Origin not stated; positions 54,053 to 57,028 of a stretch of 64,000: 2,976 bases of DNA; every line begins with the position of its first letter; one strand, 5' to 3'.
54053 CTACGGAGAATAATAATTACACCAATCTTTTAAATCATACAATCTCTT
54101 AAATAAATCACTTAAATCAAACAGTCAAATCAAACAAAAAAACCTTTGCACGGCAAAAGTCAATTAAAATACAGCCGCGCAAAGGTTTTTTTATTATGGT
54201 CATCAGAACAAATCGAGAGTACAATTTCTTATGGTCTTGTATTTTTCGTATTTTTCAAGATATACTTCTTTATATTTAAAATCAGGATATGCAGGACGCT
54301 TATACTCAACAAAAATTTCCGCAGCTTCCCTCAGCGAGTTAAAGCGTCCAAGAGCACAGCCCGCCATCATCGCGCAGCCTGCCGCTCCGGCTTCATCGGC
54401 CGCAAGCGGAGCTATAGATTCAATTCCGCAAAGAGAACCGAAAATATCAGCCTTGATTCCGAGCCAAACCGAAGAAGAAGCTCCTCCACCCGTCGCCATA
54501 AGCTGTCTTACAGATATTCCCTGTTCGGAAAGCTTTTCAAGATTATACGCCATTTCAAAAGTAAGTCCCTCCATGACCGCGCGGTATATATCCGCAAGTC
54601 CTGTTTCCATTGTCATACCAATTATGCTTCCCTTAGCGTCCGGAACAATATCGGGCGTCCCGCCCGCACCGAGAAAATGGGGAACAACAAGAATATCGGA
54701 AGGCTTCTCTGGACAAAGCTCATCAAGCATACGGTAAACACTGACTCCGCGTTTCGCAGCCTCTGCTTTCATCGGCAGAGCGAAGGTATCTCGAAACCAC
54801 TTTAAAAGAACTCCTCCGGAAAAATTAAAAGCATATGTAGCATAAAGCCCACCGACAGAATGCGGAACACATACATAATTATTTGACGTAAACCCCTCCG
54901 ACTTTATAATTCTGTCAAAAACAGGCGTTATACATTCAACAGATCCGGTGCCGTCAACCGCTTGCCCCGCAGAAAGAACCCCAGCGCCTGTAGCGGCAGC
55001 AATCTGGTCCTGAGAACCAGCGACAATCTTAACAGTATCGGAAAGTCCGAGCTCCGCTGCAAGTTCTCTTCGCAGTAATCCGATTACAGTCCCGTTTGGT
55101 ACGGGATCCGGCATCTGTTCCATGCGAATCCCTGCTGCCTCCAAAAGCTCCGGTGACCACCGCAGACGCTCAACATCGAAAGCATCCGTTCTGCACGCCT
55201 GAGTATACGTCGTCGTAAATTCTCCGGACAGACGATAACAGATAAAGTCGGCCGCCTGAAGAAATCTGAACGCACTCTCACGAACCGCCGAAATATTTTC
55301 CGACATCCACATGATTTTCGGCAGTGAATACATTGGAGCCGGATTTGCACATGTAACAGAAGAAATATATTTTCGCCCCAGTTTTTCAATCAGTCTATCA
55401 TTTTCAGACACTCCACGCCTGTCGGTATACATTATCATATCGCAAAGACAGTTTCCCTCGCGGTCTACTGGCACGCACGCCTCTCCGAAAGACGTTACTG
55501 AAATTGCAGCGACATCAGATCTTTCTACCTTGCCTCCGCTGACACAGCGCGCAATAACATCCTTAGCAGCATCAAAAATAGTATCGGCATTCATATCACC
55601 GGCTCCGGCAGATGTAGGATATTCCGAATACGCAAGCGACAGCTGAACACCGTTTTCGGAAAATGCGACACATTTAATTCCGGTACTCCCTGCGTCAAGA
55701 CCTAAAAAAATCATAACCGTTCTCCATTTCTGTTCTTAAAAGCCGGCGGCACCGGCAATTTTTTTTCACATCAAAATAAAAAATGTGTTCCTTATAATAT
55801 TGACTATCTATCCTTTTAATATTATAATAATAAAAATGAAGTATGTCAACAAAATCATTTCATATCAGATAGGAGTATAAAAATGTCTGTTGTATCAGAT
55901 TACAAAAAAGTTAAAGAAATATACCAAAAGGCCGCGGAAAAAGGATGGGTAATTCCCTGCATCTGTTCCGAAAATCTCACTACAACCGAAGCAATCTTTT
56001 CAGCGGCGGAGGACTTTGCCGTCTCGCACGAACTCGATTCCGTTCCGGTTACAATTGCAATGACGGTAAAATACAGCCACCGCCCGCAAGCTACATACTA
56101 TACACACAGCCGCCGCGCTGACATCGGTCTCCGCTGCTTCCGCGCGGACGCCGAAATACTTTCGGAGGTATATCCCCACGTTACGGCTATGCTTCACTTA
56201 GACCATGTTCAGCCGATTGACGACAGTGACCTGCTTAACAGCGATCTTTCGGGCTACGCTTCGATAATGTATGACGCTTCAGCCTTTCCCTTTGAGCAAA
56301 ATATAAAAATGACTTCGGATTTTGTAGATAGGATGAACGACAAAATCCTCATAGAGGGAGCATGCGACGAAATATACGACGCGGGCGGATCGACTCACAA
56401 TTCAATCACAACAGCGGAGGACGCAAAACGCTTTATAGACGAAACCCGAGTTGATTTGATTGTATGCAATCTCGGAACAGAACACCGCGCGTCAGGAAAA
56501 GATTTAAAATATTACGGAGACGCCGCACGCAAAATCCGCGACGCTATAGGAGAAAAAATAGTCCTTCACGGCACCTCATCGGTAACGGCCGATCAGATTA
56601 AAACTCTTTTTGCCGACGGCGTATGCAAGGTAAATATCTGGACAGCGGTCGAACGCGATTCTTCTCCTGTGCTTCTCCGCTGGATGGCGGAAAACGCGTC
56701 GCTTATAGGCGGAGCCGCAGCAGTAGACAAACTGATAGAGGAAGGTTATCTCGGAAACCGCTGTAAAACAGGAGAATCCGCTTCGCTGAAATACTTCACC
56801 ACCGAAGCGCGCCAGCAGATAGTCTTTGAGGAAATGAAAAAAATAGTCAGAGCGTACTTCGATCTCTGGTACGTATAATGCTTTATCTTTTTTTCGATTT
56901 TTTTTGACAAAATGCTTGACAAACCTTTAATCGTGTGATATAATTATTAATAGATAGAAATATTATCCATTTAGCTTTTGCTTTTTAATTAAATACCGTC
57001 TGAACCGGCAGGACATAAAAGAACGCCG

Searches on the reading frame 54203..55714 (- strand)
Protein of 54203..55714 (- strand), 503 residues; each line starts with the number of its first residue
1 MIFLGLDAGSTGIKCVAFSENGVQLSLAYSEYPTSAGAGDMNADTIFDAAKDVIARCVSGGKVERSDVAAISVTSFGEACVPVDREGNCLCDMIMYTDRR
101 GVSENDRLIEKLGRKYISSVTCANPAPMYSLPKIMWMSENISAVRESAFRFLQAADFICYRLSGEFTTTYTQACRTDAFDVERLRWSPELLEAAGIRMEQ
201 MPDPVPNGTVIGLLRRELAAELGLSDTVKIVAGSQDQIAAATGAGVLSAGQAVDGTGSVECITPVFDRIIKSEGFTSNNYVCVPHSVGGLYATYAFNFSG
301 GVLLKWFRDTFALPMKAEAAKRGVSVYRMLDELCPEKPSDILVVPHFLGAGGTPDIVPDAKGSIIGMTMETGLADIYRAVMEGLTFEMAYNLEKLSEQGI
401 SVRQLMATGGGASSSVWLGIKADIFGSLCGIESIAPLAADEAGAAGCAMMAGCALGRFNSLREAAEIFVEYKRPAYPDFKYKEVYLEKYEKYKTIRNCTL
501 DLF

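Call 11: search_protein_families(library=pfam, proteins=[window:54203-55714:-], max_evalue=0.01)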
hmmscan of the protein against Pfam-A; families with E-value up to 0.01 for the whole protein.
window:54203-55714:- (503 aa): 3 families
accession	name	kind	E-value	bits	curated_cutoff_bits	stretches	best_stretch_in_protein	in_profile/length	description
PF00370.27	FGGY_N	-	3.2e-45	155.1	28.8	1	3-243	2-245/245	FGGY family of carbohydrate kinases, N-terminal domain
PF02782.22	FGGY_C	-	1.9e-26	93.5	27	1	283-454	25-197/198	FGGY family of carbohydrate kinases, C-terminal domain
PF01869.26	BcrAD_BadFG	-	5.3e-06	26.6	31.5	1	4-82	1-78/271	BadF/BadG/BcrA/BcrD ATPase family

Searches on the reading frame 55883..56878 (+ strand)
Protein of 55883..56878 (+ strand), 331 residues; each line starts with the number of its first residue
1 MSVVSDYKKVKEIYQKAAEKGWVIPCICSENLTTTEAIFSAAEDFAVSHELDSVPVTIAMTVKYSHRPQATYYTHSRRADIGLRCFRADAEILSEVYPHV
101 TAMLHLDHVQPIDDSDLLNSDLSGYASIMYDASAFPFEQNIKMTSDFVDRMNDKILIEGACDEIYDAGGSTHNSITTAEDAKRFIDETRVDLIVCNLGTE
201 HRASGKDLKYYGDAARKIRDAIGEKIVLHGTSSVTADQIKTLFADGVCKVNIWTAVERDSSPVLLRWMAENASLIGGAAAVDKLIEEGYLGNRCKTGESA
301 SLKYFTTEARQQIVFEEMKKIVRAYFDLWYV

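Call 11: search_protein_families(library=pfam, proteins=[window:55883-56878:+], max_evalue=0.01)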
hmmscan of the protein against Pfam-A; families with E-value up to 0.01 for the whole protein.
window:55883-56878:+ (331 aa): 1 family
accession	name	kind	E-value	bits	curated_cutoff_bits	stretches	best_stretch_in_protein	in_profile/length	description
PF01116.26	F_bP_aldolase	-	2.6e-39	135.8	25.5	1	9-260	2-237/277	Fructose-bisphosphate aldolase class-II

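Call 13: find_related_loci(query=window:55883-56878:+, collection=genome_contigs, flank=10000)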
Query window:55883-56878:+ (331 aa) in genome_contigs; peptide patterns used: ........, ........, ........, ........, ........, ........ (x = any residue, [..] = any of these).
171 stretches matched a pattern; 100 encode a relative of the query (tblastn E <= 1e-3); the best 80 are kept; 79 distinct loci.
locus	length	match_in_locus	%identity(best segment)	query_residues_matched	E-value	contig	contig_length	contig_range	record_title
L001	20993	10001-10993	93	1-331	0e+0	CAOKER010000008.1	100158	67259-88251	MAG TPA_asm: uncultured Eubacteriales bacterium isolate SRR17622767_bin.71_metawrap_v1.3_MAG genome assembly, contig: NO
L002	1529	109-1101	84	1-331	0e+0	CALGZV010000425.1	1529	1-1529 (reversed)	MAG TPA_asm: uncultured Clostridia bacterium isolate ERR911969_bin.111_CONCOCT_v1.1_MAG genome assembly, contig: ERZ8245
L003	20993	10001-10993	84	1-331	0e+0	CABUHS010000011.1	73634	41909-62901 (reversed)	MAG TPA_asm: uncultured Clostridiales bacterium isolate MGYG-HGUT-04030 genome assembly, contig: GUT_GENOME254230_11, wh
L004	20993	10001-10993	80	1-331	1e-177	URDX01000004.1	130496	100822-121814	uncultured Clostridiales bacterium isolate UMGS911 genome assembly, contig: NODE_15_length_130496_cov_7.317393, whole ge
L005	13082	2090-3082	81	1-331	1e-177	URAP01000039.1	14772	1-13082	uncultured Clostridiales bacterium isolate UMGS824 genome assembly, contig: NODE_1252_length_14772_cov_4.623429, whole g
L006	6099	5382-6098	92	1-239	6e-150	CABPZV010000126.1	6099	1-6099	MAG TPA_asm: uncultured Clostridiales bacterium isolate MGYG-HGUT-00386 genome assembly, contig: GUT_GENOME008453_126, w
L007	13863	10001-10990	62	1-330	3e-143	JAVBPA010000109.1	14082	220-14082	MAG: Eubacteriales bacterium isolate EPI_MAG_00124 c_000005325506, whole genome shotgun sequence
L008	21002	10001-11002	60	1-331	9e-133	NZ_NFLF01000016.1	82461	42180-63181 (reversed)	Lachnoclostridium sp. An138 An138_contig_16, whole genome shotgun sequence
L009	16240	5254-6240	59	3-331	4e-132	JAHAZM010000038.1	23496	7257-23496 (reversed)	MAG: Eubacteriales bacterium isolate MB2.83 k127_110794, whole genome shotgun sequence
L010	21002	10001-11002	58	1-331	2e-131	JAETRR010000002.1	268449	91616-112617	MAG: Lachnoclostridium sp. isolate S30_Bin3 scaffold_86, whole genome shotgun sequence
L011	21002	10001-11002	58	1-331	2e-131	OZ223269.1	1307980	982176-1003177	MAG: Spirochaetia bacterium isolate 50ab941f-e521-41e2-bb97-00a459704a5b genome assembly, chromosome: 6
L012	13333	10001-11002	58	1-331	6e-131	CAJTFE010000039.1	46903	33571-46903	Clostridia bacterium isolate C56_79_FC_BP genome assembly, contig: MGBC000175.39, whole genome shotgun sequence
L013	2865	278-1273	59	3-331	2e-136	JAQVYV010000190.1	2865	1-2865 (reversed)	MAG: Eubacteriales bacterium isolate STF2_158 NODE_156267_length_2865_cov_3.447407_Sandtown_F2, whole genome shotgun seq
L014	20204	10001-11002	58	1-331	3e-130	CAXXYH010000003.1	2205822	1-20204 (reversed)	MAG: Spirochaetia bacterium isolate 3f6413ad-2fe3-400d-aa3f-8d8018634007 genome assembly, contig: contig_3, whole genome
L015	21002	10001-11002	57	1-331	6e-130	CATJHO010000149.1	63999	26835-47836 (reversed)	MAG: uncultured Lachnospiraceae bacterium isolate iMGMC-355_1678881707 genome assembly, contig: MegahitA5_2553, whole ge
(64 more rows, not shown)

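Call 28: find_homologous_proteins(query=window:55883-56878:+, max_evalue=1e-100)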
Query window:55883-56878:+ (331 aa): 720 proteins with E <= 1e-100 among 3552 candidates; the best 120 are listed.
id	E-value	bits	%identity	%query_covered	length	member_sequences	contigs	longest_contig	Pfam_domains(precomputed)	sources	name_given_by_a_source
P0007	1.6e-216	735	98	100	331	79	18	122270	PF01116.27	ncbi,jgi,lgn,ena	jgi:lin2238 protein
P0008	2.5e-186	636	84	100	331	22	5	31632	PF01116.27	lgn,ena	-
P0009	2.2e-183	626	82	100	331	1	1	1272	PF01116.27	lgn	-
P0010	4.2e-178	609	81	100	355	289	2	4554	PF01116.27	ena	-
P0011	5.0e-169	579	76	100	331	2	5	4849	PF01116.27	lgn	-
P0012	1.4e-142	492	65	100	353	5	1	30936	PF01116.27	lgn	-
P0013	3.0e-138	478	65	100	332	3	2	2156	PF01116.27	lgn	-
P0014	1.8e-137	476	62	100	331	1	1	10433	PF01116.27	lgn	-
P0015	8.3e-137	473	62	100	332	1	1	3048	PF01116.27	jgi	jgi:fructose-bisphosphate aldolase class II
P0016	6.2e-135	467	63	100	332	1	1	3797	PF01116.27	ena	-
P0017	8.6e-135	467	61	100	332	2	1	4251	PF01116.27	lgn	-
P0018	1.3e-134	466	62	100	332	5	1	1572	PF01116.27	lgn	-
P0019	2.1e-134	466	62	100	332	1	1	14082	PF01116.27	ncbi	-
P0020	4.6e-132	458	61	100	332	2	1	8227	PF01116.27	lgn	-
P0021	3.1e-131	455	63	100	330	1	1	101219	PF01116.27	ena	-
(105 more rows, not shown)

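Call 29: find_encoding_contigs(protein=P0007, flank=5000, max_places=10)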
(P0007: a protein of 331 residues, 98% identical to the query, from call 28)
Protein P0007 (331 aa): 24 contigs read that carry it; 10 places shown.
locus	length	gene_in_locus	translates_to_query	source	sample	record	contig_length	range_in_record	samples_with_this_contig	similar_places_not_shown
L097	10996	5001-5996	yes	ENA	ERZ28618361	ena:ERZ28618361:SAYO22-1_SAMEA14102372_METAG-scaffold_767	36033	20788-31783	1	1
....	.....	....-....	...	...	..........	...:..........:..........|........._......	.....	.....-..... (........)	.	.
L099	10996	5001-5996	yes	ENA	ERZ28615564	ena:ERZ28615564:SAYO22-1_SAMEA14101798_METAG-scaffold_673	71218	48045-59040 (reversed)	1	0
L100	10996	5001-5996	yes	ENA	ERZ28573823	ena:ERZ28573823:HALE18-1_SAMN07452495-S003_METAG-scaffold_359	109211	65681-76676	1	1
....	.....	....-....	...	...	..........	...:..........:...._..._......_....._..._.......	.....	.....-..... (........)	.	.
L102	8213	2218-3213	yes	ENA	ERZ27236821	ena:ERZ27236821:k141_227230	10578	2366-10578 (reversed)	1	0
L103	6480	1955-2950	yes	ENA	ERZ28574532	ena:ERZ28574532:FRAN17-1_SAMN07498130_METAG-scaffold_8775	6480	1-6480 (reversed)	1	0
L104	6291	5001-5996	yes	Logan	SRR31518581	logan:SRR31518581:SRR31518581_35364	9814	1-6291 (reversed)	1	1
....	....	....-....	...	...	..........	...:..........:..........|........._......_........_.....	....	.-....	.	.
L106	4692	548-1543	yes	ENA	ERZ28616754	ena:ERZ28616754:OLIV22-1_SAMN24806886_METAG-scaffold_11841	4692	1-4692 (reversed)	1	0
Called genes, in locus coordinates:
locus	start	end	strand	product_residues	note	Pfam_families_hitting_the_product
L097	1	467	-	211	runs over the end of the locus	PF00297:Ribosomal_L3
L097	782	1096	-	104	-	PF00338:Ribosomal_S10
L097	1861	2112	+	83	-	PF04014:MazE_antitoxin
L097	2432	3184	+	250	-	PF01551:Peptidase_M23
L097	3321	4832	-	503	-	PF00370:FGGY_N, PF01869:BcrAD_BadFG (faint), PF02782:FGGY_C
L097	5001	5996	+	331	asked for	PF01116:F_bP_aldolase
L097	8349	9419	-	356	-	-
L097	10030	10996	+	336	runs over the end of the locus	PF00044:Gp_dh_N, PF02800:Gp_dh_C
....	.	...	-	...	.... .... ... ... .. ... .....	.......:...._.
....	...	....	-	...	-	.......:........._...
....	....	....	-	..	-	-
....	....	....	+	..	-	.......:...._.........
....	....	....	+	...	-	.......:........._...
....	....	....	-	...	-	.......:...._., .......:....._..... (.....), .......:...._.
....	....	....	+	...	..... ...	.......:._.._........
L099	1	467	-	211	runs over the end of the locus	PF00297:Ribosomal_L3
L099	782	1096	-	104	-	PF00338:Ribosomal_S10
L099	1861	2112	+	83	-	PF04014:MazE_antitoxin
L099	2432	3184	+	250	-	PF01551:Peptidase_M23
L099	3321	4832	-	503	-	PF00370:FGGY_N, PF01869:BcrAD_BadFG (faint), PF02782:FGGY_C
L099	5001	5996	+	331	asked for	PF01116:F_bP_aldolase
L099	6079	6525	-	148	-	-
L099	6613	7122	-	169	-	PF13936:HTH_38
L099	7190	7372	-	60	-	-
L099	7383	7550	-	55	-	-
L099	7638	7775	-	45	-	-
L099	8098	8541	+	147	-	PF08797:HIRAN (weak)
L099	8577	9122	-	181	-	-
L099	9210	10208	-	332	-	PF01510:Amidase_2, PF05036:SPOR, PF08230:CW_7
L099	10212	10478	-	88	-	PF04688:Holin_SPP1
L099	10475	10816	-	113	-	-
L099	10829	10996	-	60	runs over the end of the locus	-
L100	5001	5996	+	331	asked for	PF01116:F_bP_aldolase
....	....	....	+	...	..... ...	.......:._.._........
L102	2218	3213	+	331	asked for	PF01116:F_bP_aldolase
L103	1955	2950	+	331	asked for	PF01116:F_bP_aldolase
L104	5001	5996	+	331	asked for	PF01116:F_bP_aldolase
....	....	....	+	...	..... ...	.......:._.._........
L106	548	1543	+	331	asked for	PF01116:F_bP_aldolase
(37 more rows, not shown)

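Call 30: find_encoding_contigs(protein=P0008, flank=5000, max_places=5)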
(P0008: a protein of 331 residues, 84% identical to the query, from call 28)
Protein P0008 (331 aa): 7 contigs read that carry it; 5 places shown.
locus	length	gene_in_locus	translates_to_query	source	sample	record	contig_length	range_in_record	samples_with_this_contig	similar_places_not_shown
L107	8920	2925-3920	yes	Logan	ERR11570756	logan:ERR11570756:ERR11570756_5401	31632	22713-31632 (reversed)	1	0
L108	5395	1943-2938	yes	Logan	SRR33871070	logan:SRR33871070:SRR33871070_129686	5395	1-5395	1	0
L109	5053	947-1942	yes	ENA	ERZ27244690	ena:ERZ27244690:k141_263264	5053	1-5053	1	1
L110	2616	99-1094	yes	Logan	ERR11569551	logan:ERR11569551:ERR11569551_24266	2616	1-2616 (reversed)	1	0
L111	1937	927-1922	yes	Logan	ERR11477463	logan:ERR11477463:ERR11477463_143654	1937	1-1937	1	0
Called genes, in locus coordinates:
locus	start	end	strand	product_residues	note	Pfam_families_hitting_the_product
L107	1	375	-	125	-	?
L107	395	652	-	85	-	PF18780:HNH_repeat (weak)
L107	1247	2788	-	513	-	PF00370:FGGY_N, PF02782:FGGY_C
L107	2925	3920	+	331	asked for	PF01116:F_bP_aldolase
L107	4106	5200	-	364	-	PF01926:MMR_HSR1, PF02421:FeoB_N, PF06071:YchF-GTPase_C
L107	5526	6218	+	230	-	PF00072:Response_reg, PF00486:Trans_reg_C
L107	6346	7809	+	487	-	PF00672:HAMP, PF00512:HisKA, PF02518:HATPase_c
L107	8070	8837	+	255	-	-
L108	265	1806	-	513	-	PF00370:FGGY_N, PF02782:FGGY_C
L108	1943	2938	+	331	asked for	PF01116:F_bP_aldolase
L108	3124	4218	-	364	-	PF01926:MMR_HSR1, PF02421:FeoB_N, PF06071:YchF-GTPase_C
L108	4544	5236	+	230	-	PF00072:Response_reg, PF00486:Trans_reg_C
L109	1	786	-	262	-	?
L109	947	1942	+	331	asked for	PF01116:F_bP_aldolase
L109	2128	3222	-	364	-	PF01926:MMR_HSR1, PF02421:FeoB_N, PF06071:YchF-GTPase_C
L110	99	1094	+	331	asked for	PF01116:F_bP_aldolase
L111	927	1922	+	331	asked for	PF01116:F_bP_aldolase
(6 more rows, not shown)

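Call 63: find_encoding_contigs(protein=window:55883-56878:+, flank=4000, max_places=10)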
Protein window:55883-56878:+ (331 aa): 23 contigs read that carry it; 7 places shown.
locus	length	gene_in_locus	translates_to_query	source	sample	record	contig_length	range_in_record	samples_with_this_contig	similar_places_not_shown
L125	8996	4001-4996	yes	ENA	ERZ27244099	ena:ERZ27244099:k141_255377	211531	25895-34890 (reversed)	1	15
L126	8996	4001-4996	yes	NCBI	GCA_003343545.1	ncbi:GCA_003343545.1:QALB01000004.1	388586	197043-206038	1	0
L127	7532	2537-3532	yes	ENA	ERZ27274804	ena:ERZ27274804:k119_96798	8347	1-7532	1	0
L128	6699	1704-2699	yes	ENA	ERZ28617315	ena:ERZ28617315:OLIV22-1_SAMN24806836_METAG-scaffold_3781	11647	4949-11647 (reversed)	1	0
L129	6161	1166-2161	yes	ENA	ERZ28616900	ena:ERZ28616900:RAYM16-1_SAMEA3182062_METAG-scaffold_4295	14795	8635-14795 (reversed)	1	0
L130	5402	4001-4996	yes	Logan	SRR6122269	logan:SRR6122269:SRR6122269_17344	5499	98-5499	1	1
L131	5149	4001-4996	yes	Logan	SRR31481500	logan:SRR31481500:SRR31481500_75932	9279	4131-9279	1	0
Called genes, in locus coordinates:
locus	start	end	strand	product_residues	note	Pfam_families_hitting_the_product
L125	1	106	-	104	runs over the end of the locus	PF00338:Ribosomal_S10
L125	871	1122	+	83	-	PF04014:MazE_antitoxin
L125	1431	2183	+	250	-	PF01551:Peptidase_M23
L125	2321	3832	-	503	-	PF00370:FGGY_N, PF01869:BcrAD_BadFG (faint), PF02782:FGGY_C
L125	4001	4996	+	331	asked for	PF01116:F_bP_aldolase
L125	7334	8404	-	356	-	-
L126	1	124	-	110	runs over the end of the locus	PF00338:Ribosomal_S10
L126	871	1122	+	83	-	PF04014:MazE_antitoxin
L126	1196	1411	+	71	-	-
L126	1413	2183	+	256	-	PF01551:Peptidase_M23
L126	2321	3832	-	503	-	PF00370:FGGY_N, PF01869:BcrAD_BadFG (faint), PF02782:FGGY_C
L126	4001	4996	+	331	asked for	PF01116:F_bP_aldolase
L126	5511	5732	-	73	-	-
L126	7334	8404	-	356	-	-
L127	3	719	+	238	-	?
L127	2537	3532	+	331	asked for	PF01116:F_bP_aldolase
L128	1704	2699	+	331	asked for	PF01116:F_bP_aldolase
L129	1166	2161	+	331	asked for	PF01116:F_bP_aldolase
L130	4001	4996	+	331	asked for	PF01116:F_bP_aldolase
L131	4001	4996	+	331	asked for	PF01116:F_bP_aldolase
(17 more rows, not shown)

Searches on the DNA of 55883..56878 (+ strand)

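Call 75: search_rna_families(source=L001, start=10900, end=13700, threshold=evalue, max_evalue=1)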
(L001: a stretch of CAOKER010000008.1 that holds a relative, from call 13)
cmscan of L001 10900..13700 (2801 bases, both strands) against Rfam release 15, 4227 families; matches with E-value up to 1: 1.
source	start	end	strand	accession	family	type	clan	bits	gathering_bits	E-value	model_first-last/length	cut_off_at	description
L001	13396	13456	-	RF03474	mir-4766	Gene; miRNA;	-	21.9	72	0.47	1-56/56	no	mir-4766 microRNA precursor family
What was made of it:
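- On Any Rfam 15 family (incl. ROOL, GOLLD, OLE, raiA, HEARO, C4, known Firmicute sRNAs): L001 island at E<=1: one chance miRNA hit (call 75).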
